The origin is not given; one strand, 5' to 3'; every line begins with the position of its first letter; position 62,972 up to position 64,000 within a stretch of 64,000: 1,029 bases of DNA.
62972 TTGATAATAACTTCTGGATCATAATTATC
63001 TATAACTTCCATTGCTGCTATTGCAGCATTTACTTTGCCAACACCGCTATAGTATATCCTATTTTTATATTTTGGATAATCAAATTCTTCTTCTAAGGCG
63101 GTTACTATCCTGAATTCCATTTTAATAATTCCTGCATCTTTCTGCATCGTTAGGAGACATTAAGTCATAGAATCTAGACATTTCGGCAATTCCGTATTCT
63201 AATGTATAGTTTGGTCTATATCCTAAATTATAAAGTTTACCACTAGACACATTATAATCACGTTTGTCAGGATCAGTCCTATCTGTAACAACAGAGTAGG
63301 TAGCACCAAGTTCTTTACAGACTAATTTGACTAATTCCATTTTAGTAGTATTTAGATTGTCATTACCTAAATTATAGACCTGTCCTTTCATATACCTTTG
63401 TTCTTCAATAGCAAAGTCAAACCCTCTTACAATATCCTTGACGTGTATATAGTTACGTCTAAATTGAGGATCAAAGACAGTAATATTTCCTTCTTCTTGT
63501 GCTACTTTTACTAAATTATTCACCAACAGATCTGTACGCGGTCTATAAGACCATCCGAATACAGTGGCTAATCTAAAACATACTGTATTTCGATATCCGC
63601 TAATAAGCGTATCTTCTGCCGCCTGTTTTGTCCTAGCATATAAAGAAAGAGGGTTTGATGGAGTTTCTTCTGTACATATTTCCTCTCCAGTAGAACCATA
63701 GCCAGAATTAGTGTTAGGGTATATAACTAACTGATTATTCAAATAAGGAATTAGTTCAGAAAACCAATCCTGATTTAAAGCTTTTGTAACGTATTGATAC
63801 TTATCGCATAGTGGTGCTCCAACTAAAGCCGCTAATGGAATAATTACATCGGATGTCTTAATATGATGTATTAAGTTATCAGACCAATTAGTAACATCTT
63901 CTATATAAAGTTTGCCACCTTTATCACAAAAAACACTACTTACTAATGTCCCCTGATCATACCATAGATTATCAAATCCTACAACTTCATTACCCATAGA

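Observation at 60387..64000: Phage-borne nucleotide-sugar pathway cluster (nucleotidyltransferase, HAD phosphatase, GHMP kinase, MTAN-like, epimerase) plus distant gmd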

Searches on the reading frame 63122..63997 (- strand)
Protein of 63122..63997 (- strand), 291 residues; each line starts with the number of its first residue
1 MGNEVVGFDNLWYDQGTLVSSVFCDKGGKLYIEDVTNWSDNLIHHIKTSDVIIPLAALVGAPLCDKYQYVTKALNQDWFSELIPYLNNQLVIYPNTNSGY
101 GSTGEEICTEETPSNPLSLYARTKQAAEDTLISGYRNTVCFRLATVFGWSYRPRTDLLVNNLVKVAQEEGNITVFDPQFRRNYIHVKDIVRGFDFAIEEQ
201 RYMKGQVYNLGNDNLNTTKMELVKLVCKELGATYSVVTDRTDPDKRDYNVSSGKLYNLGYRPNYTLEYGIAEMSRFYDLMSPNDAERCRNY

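Call 3: search_protein_families(library=pfam, proteins=[window:63122-63997:-], max_evalue=0.01)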
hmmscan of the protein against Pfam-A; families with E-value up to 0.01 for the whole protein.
window:63122-63997:- (291 aa): 4 families
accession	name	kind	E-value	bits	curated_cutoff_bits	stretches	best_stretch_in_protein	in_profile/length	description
PF01370.27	Epimerase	-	2.3e-16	60.4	20.9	1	4-211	24-240/240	NAD dependent epimerase/dehydratase family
PF16363.11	GDP_Man_Dehyd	-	1.8e-10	41.3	27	1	96-273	129-332/332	GDP-mannose 4,6 dehydratase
PF04321.23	RmlD_sub_bind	-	3.1e-10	40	27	1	88-236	93-237/287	RmlD substrate binding domain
PF01073.25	3Beta_HSD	-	0.0049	16.4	22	1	90-233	118-271/280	3-beta hydroxysteroid dehydrogenase/isomerase family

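Call 4: search_protein_families(library=ncbifam, proteins=[window:63122-63997:-], max_evalue=0.01)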
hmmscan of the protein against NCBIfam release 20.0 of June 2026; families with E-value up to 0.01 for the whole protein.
window:63122-63997:- (291 aa): 10 families
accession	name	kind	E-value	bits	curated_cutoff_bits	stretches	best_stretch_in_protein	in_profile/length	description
TIGR01181.1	dTDP_gluc_dehyt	equivalog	4.2e-17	62.2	365.1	1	96-277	125-311/321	dTDP-glucose 4,6-dehydratase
TIGR01179.1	galE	equivalog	1e-08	34.4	262.3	1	81-268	106-316/332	UDP-glucose 4-epimerase GalE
TIGR04180.1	EDH_00030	hypoth_equivalog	1.6e-07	30.7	475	1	40-241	62-267/297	NAD-dependent 4,6-dehydratase LegB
TIGR02197.1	heptose_epim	equivalog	1.9e-07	30.5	274.6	1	43-235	60-265/316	ADP-glyceromanno-heptose 6-epimerase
NF047922.1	GDPFucSynFcl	equivalog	4.9e-07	29.5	500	1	170-277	195-301/308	GDP-L-fucose synthase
TIGR01214.1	rmlD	equivalog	2.6e-06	26.8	224.05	1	50-181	52-182/285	dTDP-4-dehydrorhamnose reductase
NF007490.0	PRK10084.1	subfamily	1.8e-05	23.9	649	1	106-277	153-334/361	dTDP-glucose 4,6-dehydratase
NF007440.0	PRK09987.1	equivalog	3.5e-05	23.2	308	1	89-179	97-183/299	dTDP-4-dehydrorhamnose reductase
NF008872.0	PRK11908.1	equivalog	3.7e-05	22.9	294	1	33-261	53-300/349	bifunctional UDP-4-keto-pentose/UDP-xylose synthase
NF047837.1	UDPAcbARedWbcJ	equivalog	0.0051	15.8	500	1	119-203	102-190/372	UDP-2-acetamido-2,6-beta-L-arabino-hexul-4-ose reductase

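Call 5: search_protein_families(library=phrogs, proteins=[window:63122-63997:-], max_evalue=0.01)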
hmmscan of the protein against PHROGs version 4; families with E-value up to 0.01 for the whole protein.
window:63122-63997:- (291 aa): 1 family
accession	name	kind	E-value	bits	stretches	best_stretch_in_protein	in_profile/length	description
phrog_540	-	DNA, RNA and nucleotide metabolism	2.1e-21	77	1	2-277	316-594/715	nucleotide-sugar epimerase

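Call 71: find_homologous_proteins(query=window:63122-63997:-, max_evalue=1e-20)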
Query window:63122-63997:- (291 aa): 8000 proteins with E <= 1e-20 among 8000 candidates; the best 120 are listed.
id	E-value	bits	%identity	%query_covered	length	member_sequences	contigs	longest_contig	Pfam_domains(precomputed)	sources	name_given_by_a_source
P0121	1.1e-196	670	100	100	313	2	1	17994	PF04321.24,PF16363.12,PF01073.26,PF01370.28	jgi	-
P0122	2.7e-156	537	79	100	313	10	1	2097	PF04321.24,PF16363.12,PF01073.26,PF01370.28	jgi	jgi:nucleoside-diphosphate-sugar epimerase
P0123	2.0e-148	512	76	100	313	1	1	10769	PF04321.24,PF16363.12,PF01073.26,PF01370.28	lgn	-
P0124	1.4e-144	499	75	100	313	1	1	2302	PF04321.24,PF16363.12,PF01073.26,PF01370.28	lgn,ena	-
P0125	8.1e-143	493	74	100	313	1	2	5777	PF04321.24,PF16363.12,PF05368.20,PF01073.26,PF01370.28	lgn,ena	-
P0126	1.7e-140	486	73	100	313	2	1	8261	PF04321.24,PF16363.12,PF01073.26,PF01370.28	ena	-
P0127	3.2e-126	439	67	100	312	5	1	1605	PF04321.24,PF16363.12,PF01073.26,PF01370.28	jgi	jgi:nucleoside-diphosphate-sugar epimerase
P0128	4.8e-126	438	67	100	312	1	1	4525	PF04321.24,PF16363.12,PF01073.26,PF01370.28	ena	-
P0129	7.5e-126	438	67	100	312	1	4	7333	PF04321.24,PF16363.12,PF01073.26,PF01370.28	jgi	jgi:nucleoside-diphosphate-sugar epimerase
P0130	1.2e-125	437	67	100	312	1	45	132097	PF04321.24,PF16363.12,PF01073.26,PF01370.28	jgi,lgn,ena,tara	jgi:nucleoside-diphosphate-sugar epimerase|tara:strand:+ start:16644 stop:17582 length:939 start_cod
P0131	2.0e-125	436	69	100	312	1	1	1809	PF04321.24,PF16363.12,PF01073.26,PF01370.28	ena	-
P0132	5.6e-125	435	67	100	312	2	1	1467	PF04321.24,PF16363.12,PF01073.26,PF01370.28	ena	-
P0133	6.3e-125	435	67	100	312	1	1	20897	PF04321.24,PF16363.12,PF01073.26,PF01370.28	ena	-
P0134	1.4e-124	433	66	100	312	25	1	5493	PF04321.24,PF16363.12,PF01073.26,PF01370.28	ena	-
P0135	2.0e-124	433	67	100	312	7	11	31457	PF04321.24,PF16363.12,PF01073.26,PF01370.28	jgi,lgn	jgi:nucleoside-diphosphate-sugar epimerase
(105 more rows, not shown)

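Call 72: find_encoding_contigs(protein=P0121, flank=10000, max_places=4)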
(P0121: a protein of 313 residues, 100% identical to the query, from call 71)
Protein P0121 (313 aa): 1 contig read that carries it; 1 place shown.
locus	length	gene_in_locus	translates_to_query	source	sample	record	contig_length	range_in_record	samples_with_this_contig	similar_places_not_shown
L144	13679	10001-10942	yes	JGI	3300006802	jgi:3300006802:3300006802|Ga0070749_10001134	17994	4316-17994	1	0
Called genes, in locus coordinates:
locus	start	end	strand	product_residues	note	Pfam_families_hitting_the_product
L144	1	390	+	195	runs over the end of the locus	PF13489:Methyltransf_23, PF08241:Methyltransf_11, PF08242:Methyltransf_12 (weak), PF13649:Methyltransf_25 (weak)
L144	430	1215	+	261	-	-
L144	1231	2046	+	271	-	PF03721:UDPG_MGDP_dh_N, PF00984:UDPG_MGDP_dh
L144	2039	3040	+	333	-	PF01370:Epimerase, PF07993:NAD_binding_4 (faint), PF16363:GDP_Man_Dehyd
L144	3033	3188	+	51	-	-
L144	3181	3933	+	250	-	-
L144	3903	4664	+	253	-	-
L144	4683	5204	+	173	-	PF01370:Epimerase, PF04321:RmlD_sub_bind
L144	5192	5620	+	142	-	PF01370:Epimerase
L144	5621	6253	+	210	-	PF00676:E1_dh, PF13292:DXP_synthase_N (weak)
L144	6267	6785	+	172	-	-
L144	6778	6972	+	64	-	-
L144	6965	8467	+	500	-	PF02310:B12-binding, PF04055:Radical_SAM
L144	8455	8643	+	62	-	-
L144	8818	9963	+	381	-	PF00155:Aminotran_1_2, PF01041:DegT_DnrJ_EryC1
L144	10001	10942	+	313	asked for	PF01073:3Beta_HSD (weak), PF01370:Epimerase, PF04321:RmlD_sub_bind, PF16363:GDP_Man_Dehyd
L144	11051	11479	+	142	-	PF01048:PNP_UDP_1 (weak)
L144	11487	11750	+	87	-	-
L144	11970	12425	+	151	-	PF08544:GHMP_kinases_C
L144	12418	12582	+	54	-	-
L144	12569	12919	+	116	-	-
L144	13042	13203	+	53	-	-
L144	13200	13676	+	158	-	PF01467:CTP_transf_like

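Call 83: search_solved_structures(query=A4, max_evalue=1)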
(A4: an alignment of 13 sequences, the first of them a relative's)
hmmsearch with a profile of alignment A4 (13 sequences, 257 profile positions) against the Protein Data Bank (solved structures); distinct sequences matched with E-value up to 1: 11.
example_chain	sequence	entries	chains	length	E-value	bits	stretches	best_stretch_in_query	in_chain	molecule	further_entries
8bz8_A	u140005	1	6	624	0.00014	24.7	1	3-89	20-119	Glycosyltransferase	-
8bz4_A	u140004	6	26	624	0.00014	24.7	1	3-89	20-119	Glycosyltransferase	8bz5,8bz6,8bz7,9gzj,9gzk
5tze_C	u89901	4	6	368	0.00093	22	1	3-105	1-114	Glycosyl transferase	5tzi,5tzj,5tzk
5tz8_A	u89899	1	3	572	0.0019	21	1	3-105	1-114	Glycosyl transferase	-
5mlz_A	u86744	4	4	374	0.005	19.6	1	2-117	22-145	Dolichol monophosphate mannose synthase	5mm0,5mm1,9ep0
1h7l_A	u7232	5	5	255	0.023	17.4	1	66-118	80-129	SPORE COAT POLYSACCHARIDE BIOSYNTHESIS PROTEIN SPSA | PROTEIN (SPORE COAT POLYSACCHARIDE BIOSYNTHESIS PROTEIN SPSA)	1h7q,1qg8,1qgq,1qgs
9jma_A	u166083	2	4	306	0.024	17.4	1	5-100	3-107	GalNAc(5)-diNAcBac-PP-undecaprenol beta-1,3-glucosyltransferase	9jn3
5hea_A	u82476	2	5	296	0.028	17.2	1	5-101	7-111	Putative glycosyltransferase (GalT1)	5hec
1fpo_A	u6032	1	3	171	0.46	13.2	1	132-173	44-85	CHAPERONE PROTEIN HSCB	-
8vh7_A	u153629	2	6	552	0.49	13.1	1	65-117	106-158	Heparosan synthase B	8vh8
8viw_A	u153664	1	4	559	0.6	12.8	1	65-117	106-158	Heparosan synthase B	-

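Call 86: search_protein_families(library=phrogs, proteins=[L144:8818-9963:+, L144:6944-8467:+, L144:5621-6253:+, L144:6213-6785:+, L144:430-1215:+, L144:1231-2046:+, L144:2039-3040:+], max_evalue=0.001)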
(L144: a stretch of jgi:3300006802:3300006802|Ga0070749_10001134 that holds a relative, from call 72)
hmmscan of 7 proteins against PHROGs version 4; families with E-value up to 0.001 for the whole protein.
L144:8818-9963:+ (381 aa): 1 family
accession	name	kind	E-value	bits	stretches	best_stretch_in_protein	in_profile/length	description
phrog_3139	-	other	3.5e-42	145.7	1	29-290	34-304/387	aminotransferase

L144:6944-8467:+ (507 aa): 0 families

L144:5621-6253:+ (210 aa): 1 family
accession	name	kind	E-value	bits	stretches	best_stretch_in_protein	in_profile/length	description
phrog_34187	-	unknown function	4.5e-41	142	1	7-208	11-200/405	-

L144:6213-6785:+ (190 aa): 1 family
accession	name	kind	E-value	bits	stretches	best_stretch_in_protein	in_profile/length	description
phrog_34187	-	unknown function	9.2e-24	85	1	18-187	236-403/405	-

L144:430-1215:+ (261 aa): 0 families

L144:1231-2046:+ (271 aa): 1 family
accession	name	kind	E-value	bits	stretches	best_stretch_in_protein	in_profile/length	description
phrog_9148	-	other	1.8e-35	123.6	1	46-261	79-297/382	UDP-glucose dehydrogenase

L144:2039-3040:+ (333 aa): 1 family
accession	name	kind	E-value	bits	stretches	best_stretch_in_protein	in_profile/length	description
phrog_540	-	DNA, RNA and nucleotide metabolism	3.5e-45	155.6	1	1-328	292-594/715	nucleotide-sugar epimerase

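Call 87: predict_structure(alignment_id=A3)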
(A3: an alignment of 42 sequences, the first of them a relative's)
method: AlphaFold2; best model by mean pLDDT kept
length: 313 residues; sequences in the alignment: 42
mean_pLDDT: 94.0   pTM: 0.92
mean pLDDT of the five models: 94.0, 93.6, 92.9, 91.2, 90.5
residues with pLDDT >= 90: 258; 70-90: 51; 50-70: 4; < 50: 0
segments of 3 or more residues with pLDDT < 50: none
pLDDT, mean of each block of 10 residues (from residue 1): 97 97 96 89 84 96 98 97 90 96 98 94 81 91 95 98 97 93 97 94 96 98 98 96 97 97 81 97 98 97 88 66
secondary structure, 60 per line:
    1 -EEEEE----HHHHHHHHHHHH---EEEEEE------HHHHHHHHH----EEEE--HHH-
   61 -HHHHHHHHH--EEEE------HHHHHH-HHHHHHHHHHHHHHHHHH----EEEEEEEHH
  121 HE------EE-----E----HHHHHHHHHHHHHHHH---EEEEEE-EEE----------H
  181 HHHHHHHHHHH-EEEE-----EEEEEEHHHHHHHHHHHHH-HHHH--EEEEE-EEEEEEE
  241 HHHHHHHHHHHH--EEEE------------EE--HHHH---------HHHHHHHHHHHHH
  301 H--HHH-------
elements in order: E2-6 H11-22 E26-31 H38-46 E51-54 H62-70 E73-76 H83-88 H90-107 E112-118 H141-156 E160-165 E167-169 H180-191 E193-196 E202-207 H208-220 H222-225 E228-232 E234-240 H241-252 E255-258 H275-278 H288-301

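Call 89: fold_search(model_id=the predicted structure, library=pdb)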
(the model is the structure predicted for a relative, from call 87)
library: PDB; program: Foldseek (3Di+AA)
matches with E <= 10: 1994; with E <= 0.001: 1801
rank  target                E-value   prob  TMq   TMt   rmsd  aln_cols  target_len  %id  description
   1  6vo6_D                7.5e-35  1.00  0.90  0.91   2.0       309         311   44  Crystal Structure of Cj1427, an Essential NAD-dependent Dehydrogenase from Campylobacter jejuni, in the Presence of NA (released 2020-04-01)
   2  6vo6_A                2.3e-34  1.00  0.90  0.91   2.0       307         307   44  Crystal Structure of Cj1427, an Essential NAD-dependent Dehydrogenase from Campylobacter jejuni, in the Presence of NA (released 2020-04-01)
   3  6vo8_B                3.6e-34  1.00  0.90  0.94   1.9       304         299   43  X-ray structure of the Cj1427 in the presence of NADH and GDP-D-glycero-D-mannoheptose, an essential NAD-dependent deh (released 2020-03-25)
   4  6vo8_A                3.6e-34  1.00  0.90  0.93   1.8       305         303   43  X-ray structure of the Cj1427 in the presence of NADH and GDP-D-glycero-D-mannoheptose, an essential NAD-dependent deh (released 2020-03-25)
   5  6vo6_B                7.7e-34  1.00  0.90  0.91   2.5       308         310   43  Crystal Structure of Cj1427, an Essential NAD-dependent Dehydrogenase from Campylobacter jejuni, in the Presence of NA (released 2020-04-01)
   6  6vo6_C                7.1e-33  1.00  0.87  0.92   1.8       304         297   41  Crystal Structure of Cj1427, an Essential NAD-dependent Dehydrogenase from Campylobacter jejuni, in the Presence of NA (released 2020-04-01)
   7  6zlk_A                3.2e-22  1.00  0.84  0.83   2.9       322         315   27  Equilibrium Structure of UDP-Glucuronic acid 4-epimerase from Bacillus cereus in complex with UDP-Glucuronic acid/UDP- (released 2020-07-29)
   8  6zl6_A                4.3e-22  1.00  0.84  0.83   2.9       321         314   26  Crystal Structure of UDP-Glucuronic acid 4-epimerase from Bacillus cereus in complex with UDP and NAD (released 2020-07-29)
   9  6zll_A                5.9e-22  1.00  0.83  0.81   3.1       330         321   25  Crystal Structure of UDP-Glucuronic acid 4-epimerase from Bacillus cereus in complex with UDP-Galacturonic acid and NA (released 2020-07-29)
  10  6bi4_A                8.9e-22  1.00  0.82  0.82   2.7       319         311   27  2.9 Angstrom Resolution Crystal Structure of dTDP-Glucose 4,6-dehydratase (rfbB) from Bacillus anthracis str. Ames in  (released 2017-11-08)
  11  8sk0_B                1.0e-21  1.00  0.80  0.76   3.1       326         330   21  Crystal structure of EvdS6 decarboxylase in ligand bound state (released 2023-08-09)
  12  8shh_B                2.5e-21  1.00  0.81  0.79   3.0       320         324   22  Crystal structure of EvdS6 decarboxylase in ligand free state (released 2023-08-09)
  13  6bi4_B                3.0e-21  1.00  0.82  0.83   2.7       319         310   26  2.9 Angstrom Resolution Crystal Structure of dTDP-Glucose 4,6-dehydratase (rfbB) from Bacillus anthracis str. Ames in  (released 2017-11-08)
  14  6zlj_A                3.1e-21  1.00  0.83  0.83   3.0       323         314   26  Crystal Structure of UDP-Glucuronic acid 4-epimerase Y149F mutant from Bacillus cereus in complex with UDP-4-DEOXY-4-F (released 2020-07-29)
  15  8rdg_A                4.8e-21  1.00  0.79  0.78   3.4       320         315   21  Crystal structure of UDP-galactose 4-epimerase from Pyrococcus horikoshii with bound NAD (released 2024-12-18)
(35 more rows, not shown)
